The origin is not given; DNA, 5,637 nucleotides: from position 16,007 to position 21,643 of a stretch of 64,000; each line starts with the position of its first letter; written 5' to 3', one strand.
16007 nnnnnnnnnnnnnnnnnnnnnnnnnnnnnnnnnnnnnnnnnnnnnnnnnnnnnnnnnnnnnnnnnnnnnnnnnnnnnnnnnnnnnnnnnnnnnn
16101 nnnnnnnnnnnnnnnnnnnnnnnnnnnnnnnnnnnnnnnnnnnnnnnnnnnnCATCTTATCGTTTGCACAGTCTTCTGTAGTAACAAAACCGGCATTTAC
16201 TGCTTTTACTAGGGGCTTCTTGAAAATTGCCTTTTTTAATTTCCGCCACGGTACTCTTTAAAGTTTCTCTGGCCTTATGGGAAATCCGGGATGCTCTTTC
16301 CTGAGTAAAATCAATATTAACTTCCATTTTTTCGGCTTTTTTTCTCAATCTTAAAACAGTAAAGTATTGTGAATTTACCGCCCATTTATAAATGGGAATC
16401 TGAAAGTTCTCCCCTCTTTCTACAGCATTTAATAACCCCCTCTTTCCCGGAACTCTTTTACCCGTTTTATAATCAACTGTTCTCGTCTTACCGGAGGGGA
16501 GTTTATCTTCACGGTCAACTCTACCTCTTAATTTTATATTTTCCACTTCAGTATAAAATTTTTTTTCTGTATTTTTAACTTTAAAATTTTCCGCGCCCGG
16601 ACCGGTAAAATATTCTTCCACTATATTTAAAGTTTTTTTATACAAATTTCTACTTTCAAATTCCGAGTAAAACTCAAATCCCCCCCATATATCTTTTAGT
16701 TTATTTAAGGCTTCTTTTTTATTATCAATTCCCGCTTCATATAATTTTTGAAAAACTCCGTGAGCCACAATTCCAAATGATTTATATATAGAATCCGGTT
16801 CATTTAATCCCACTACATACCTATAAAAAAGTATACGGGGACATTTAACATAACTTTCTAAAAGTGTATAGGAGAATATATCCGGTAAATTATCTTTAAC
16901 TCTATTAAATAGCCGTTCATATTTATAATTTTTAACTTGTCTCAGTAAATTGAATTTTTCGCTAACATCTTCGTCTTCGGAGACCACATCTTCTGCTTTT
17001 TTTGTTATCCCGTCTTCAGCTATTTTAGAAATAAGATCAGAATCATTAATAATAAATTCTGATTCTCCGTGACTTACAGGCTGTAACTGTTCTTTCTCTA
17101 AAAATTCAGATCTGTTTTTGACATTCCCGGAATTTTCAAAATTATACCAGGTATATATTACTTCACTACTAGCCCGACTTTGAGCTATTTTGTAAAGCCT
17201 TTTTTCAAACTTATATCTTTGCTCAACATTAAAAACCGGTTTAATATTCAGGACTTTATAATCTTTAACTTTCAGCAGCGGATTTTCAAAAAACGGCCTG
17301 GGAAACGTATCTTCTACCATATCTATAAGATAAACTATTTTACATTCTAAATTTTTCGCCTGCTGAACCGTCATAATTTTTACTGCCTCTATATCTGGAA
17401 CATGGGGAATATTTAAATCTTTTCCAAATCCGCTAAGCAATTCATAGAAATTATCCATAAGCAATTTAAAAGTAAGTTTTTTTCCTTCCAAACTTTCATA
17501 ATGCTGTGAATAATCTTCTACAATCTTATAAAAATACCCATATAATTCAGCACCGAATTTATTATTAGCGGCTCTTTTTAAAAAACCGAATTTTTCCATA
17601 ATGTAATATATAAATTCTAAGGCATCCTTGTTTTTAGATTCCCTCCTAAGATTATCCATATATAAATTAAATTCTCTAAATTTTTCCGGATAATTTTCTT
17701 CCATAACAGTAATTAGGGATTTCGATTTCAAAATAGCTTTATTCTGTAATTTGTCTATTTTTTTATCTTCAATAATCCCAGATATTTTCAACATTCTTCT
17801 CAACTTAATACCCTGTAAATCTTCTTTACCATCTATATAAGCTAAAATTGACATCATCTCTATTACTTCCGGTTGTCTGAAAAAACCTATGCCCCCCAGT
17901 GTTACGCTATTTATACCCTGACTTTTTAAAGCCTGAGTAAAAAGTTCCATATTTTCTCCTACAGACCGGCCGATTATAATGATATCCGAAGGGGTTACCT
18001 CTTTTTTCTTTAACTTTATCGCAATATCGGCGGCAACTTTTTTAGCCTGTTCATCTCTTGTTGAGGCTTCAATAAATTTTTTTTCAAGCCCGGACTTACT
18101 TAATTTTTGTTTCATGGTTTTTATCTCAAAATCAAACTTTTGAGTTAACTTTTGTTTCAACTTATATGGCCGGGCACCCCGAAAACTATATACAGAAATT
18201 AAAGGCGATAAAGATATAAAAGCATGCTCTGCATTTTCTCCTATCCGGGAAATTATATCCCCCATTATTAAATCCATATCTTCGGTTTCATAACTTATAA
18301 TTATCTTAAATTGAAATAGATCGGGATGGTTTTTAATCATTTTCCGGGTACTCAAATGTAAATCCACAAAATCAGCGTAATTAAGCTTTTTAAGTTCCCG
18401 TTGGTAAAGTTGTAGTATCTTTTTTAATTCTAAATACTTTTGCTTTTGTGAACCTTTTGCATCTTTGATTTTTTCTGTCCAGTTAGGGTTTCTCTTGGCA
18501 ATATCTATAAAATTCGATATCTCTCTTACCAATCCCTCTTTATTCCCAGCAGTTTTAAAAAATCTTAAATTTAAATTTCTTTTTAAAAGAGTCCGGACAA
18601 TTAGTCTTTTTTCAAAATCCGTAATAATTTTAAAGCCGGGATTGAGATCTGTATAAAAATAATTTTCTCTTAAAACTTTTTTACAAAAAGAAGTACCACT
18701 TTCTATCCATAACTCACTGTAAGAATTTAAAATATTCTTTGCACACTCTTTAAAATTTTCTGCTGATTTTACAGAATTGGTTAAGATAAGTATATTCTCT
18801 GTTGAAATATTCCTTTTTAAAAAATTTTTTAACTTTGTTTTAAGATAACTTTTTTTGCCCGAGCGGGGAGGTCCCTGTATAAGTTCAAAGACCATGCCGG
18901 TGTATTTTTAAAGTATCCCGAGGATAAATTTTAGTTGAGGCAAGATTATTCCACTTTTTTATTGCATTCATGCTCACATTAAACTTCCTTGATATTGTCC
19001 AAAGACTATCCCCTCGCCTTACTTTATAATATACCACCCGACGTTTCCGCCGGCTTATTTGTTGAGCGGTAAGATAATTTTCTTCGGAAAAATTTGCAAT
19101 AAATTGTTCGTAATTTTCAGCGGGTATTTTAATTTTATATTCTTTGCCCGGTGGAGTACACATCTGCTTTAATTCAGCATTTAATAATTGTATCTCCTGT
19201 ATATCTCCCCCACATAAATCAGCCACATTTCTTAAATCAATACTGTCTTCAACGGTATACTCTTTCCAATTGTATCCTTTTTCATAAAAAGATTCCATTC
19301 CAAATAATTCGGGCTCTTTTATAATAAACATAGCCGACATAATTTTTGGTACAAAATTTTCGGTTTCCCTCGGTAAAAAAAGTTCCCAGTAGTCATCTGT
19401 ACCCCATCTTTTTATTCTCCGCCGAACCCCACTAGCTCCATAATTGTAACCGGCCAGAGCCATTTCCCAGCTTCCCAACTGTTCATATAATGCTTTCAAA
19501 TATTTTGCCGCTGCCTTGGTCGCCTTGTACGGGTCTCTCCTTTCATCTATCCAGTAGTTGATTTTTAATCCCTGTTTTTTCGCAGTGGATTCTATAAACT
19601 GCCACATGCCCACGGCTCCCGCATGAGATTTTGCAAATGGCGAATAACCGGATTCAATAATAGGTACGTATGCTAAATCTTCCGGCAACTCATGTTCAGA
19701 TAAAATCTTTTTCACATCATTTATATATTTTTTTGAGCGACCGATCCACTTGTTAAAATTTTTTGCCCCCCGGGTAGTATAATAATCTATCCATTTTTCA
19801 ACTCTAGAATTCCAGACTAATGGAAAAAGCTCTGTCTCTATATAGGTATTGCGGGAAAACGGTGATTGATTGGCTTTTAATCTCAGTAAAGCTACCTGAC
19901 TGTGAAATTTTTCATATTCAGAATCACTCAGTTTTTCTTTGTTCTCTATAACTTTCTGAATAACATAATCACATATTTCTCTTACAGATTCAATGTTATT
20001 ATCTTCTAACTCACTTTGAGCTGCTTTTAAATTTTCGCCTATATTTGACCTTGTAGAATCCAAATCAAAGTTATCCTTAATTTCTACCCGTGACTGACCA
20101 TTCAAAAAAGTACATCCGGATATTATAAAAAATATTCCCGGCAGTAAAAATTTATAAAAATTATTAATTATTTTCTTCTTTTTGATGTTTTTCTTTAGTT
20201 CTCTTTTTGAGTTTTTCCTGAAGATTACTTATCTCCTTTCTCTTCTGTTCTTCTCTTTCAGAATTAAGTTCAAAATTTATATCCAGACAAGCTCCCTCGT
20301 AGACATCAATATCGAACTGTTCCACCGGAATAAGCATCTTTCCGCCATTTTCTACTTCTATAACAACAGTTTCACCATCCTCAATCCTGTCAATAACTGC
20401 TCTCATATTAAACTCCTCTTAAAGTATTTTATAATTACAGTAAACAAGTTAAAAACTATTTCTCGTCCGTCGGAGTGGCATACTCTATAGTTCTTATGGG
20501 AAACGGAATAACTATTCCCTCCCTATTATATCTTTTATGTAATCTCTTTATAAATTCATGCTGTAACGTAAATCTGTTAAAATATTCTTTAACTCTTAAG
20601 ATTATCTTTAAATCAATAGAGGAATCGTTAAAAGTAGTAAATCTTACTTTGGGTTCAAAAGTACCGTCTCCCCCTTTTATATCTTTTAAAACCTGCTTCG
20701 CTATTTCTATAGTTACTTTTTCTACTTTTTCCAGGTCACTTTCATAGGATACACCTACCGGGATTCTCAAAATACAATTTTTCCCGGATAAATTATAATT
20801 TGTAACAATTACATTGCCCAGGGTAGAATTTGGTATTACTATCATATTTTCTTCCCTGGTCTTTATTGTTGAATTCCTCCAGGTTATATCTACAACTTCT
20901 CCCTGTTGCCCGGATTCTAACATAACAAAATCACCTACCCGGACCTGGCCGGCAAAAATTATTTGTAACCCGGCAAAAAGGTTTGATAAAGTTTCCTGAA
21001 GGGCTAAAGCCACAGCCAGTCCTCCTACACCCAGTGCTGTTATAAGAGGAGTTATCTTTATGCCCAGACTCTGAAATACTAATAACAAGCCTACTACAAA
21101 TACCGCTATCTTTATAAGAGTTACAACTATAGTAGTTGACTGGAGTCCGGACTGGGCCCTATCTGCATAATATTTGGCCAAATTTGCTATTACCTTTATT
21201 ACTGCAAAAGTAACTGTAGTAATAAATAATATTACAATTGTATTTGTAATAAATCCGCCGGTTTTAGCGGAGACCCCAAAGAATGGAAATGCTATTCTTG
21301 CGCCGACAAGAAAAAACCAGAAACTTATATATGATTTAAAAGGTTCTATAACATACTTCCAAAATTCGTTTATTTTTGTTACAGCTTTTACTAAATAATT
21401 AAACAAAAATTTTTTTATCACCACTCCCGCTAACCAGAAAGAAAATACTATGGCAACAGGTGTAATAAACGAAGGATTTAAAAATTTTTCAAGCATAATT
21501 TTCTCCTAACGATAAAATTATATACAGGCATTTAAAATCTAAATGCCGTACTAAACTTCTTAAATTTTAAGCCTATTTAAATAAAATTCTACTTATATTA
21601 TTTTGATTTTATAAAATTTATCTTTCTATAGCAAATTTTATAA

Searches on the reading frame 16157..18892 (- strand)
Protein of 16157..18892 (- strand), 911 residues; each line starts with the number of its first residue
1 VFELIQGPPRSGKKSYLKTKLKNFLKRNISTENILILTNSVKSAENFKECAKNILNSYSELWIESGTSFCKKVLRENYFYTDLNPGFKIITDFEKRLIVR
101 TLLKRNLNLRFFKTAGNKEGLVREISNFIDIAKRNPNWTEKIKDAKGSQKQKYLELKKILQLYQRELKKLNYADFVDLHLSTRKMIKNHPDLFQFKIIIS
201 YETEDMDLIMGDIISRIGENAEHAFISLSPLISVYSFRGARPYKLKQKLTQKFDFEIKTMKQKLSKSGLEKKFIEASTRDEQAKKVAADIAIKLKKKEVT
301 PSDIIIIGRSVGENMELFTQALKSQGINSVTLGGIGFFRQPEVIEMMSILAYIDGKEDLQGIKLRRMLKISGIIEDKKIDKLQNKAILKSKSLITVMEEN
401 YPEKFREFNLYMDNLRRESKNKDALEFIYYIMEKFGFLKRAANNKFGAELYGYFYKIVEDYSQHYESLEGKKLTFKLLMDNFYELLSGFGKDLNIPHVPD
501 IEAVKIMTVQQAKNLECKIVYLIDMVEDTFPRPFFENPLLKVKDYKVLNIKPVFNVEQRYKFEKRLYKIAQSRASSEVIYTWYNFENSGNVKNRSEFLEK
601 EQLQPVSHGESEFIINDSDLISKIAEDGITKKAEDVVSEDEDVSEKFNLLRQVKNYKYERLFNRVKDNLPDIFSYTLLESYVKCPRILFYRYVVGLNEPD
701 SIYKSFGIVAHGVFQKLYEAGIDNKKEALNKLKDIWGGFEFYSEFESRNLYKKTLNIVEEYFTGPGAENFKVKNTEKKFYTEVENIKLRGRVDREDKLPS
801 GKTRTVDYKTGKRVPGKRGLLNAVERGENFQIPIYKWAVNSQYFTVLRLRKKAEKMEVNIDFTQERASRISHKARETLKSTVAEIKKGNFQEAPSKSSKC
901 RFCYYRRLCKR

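Call 10: search_protein_families(library=pfam, proteins=[window:16157-18892:-], max_evalue=0.001)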
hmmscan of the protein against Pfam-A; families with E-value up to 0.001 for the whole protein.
window:16157-18892:- (911 aa): 3 families
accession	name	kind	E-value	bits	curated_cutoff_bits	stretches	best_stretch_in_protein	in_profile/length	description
PF12705.13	PDDEXK_1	-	6.3e-27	95.5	22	1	673-910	2-247/247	PD-(D/E)XK nuclease superfamily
PF00580.27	UvrD-helicase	-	8.8e-20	71.9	23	1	10-247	23-265/271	UvrD/REP helicase N-terminal domain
PF13361.12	UvrD_C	-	9.6e-18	65.1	25.6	1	256-583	27-348/350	UvrD-like helicase C-terminal domain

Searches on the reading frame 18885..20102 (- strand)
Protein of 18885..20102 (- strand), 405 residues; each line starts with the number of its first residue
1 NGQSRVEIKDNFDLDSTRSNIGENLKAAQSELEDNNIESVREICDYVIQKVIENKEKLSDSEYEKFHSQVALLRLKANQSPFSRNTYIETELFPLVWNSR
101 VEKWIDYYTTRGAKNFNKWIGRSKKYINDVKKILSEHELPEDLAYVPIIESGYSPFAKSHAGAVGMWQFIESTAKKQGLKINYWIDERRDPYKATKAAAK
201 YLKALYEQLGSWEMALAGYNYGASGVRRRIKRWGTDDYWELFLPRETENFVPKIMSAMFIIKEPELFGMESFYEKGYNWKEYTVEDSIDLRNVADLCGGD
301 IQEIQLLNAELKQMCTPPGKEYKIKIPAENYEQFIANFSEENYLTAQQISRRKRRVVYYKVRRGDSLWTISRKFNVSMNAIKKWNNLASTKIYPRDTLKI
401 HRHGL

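Call 10: search_protein_families(library=pfam, proteins=[window:18885-20102:-], max_evalue=0.001)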
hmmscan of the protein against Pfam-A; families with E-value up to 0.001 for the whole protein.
window:18885-20102:- (405 aa): 4 families
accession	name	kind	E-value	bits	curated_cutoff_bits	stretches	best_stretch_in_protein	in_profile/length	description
PF01464.25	SLT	-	6.2e-28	97.2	21.3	1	139-241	13-116/117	Transglycosylase SLT domain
PF01476.26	LysM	-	2.4e-15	56.6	20.9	1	359-400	1-42/43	LysM domain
PF23473.1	LysM3_LYK4_5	-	5e-06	26.9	29.3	1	359-396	5-42/48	LYK4/5 LysM3 domain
PF14203.11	TTRAP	-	0.00099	19.7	27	0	16-66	15-58/62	Putative transposon-transfer assisting protein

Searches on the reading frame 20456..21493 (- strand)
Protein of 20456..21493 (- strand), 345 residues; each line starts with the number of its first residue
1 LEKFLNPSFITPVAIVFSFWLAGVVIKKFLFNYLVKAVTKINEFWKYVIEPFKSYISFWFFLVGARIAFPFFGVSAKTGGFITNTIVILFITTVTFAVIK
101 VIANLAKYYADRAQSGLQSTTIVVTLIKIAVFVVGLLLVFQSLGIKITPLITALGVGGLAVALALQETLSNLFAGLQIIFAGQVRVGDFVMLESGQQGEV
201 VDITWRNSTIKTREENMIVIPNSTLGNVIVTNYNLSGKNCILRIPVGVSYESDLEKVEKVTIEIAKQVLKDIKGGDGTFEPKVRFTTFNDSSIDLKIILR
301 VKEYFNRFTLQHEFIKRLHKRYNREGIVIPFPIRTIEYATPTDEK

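Call 10: search_protein_families(library=pfam, proteins=[window:20456-21493:-], max_evalue=0.001)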
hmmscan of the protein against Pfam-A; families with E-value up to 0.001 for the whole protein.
window:20456-21493:- (345 aa): 3 families
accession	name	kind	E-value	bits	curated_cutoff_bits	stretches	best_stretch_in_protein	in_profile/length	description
PF00924.24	MS_channel_2nd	-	1.7e-15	57.3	20.2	1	168-234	2-67/68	Mechanosensitive ion channel, beta-domain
PF21082.3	MS_channel_3rd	-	8.1e-09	36.2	21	1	243-329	2-88/88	Mechanosensitive ion channel MscS, C-terminal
PF21088.3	MS_channel_1st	-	2.4e-08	34.2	23.1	1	125-166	1-42/42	Mechanosensitive ion channel, transmembrane helices 2/3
